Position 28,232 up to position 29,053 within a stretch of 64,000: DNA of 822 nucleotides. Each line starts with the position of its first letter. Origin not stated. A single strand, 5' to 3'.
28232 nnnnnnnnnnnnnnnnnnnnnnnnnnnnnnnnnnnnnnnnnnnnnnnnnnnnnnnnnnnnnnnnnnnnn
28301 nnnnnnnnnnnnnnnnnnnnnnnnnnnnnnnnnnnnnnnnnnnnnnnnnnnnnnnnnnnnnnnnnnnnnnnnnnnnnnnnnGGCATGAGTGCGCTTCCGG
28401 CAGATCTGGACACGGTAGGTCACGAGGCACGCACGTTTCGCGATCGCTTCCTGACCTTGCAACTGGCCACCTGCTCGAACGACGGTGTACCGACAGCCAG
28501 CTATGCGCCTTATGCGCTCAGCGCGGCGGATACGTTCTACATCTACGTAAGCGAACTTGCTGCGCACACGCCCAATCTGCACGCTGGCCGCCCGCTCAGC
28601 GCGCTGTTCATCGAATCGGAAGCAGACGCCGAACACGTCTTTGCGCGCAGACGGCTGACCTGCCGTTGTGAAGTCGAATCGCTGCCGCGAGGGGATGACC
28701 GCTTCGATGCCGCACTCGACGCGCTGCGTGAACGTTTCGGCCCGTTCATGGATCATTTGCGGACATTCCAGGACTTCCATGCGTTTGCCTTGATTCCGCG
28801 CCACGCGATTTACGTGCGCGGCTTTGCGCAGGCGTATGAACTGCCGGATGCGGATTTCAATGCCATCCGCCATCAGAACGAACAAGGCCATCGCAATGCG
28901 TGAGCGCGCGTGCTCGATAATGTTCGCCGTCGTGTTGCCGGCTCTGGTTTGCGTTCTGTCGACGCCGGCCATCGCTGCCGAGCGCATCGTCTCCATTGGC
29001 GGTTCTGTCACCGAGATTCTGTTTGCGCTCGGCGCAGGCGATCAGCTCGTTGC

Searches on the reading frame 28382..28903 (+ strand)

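Call 60: search_protein_families(library=ncbifam, proteins=[window:28382-28903:+], max_evalue=0.001)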
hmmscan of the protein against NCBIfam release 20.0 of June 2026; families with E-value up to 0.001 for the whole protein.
window:28382-28903:+ (173 aa): 2 families
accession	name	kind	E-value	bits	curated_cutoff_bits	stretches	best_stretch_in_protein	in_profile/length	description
TIGR04110.1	heme_HutZ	equivalog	7.4e-42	142.9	225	1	12-170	11-167/168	heme utilization protein HutZ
TIGR04109.1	heme_ox_HugZ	equivalog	3.5e-27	95.4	240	1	8-164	80-237/243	HugZ family heme oxygenase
